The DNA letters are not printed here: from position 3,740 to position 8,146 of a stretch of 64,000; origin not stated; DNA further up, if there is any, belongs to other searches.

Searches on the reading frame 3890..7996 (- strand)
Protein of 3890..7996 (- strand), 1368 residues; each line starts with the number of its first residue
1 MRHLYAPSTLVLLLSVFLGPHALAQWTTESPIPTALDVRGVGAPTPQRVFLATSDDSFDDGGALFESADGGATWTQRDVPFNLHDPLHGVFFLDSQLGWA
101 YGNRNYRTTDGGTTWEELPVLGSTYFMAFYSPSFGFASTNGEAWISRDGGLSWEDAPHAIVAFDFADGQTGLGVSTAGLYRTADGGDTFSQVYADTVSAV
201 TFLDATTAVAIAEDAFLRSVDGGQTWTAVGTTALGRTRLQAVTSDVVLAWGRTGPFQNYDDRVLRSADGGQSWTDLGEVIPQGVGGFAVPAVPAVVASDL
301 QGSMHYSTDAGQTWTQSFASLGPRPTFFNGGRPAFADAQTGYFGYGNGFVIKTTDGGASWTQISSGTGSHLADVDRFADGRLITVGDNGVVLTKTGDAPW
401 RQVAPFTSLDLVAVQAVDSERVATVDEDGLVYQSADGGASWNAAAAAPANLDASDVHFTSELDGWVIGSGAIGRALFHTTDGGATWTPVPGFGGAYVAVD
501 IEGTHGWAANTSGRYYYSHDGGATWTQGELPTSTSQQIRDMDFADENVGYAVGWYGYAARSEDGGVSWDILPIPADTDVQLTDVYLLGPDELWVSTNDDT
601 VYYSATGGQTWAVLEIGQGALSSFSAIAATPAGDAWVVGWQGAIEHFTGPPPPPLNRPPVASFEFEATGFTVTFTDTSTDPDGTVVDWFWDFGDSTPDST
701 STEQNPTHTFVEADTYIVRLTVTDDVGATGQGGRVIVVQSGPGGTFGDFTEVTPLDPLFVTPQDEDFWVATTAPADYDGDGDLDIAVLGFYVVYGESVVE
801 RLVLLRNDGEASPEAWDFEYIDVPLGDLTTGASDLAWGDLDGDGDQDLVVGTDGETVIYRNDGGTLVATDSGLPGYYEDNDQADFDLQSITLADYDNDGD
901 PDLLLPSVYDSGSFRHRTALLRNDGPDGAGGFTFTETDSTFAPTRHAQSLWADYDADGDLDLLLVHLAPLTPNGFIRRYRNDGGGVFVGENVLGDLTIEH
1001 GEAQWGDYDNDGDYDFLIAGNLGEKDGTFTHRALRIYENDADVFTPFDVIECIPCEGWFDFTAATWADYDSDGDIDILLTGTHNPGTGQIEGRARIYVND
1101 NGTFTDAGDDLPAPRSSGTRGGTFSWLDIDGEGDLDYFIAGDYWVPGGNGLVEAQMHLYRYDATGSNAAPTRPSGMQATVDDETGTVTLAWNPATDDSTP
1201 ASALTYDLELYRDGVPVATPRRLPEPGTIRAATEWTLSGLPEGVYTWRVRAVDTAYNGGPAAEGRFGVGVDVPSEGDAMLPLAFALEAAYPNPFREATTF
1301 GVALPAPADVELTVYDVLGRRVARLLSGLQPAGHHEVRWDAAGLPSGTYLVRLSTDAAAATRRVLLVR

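Call 49: search_protein_families(library=pfam, proteins=[window:3890-7996:-], max_evalue=0.01)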
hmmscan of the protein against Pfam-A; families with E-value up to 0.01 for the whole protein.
window:3890-7996:- (1368 aa): 11 families
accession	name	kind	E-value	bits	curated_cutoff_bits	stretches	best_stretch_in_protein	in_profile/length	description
PF14870.12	PSII_BNR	-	8.5e-25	88.1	27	3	524-644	8-127/303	Photosynthesis system II assembly factor YCF48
PF13517.12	FG-GAP_3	-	5.6e-24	84.9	26.9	5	839-904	1-60/61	FG-GAP-like repeat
PF15902.12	Sortilin-Vps10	-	5.7e-21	75.3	33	2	412-489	28-112/446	Sortilin, neurotensin receptor 3,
PF02012.26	BNR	-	3e-15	54.1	27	0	516-526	1-11/12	BNR/Asp-box repeat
PF18911.6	PKD_4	-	1.6e-14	54.1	27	1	656-730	1-76/85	PKD domain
PF00801.26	PKD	-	1.3e-11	44.7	23.5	1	667-735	12-78/80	PKD domain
PF01839.29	FG-GAP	-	3.6e-09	36.8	22.1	1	833-865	3-33/37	FG-GAP repeat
PF13860.13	FlgD_ig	-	8.4e-09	35.7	27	1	1298-1356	12-76/79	FlgD Ig-like domain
PF18962.6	Por_Secre_tail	-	1.2e-06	29.2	27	1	1290-1364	2-73/75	Secretion system C-terminal sorting domain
PF22352.2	K319L-like_PKD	-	1.3e-05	25.6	27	1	671-733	13-79/84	K319L-like, PKD domain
PF13088.12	BNR_2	-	5.1e-05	23.2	31.4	0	432-572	85-202/277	BNR repeat-like domain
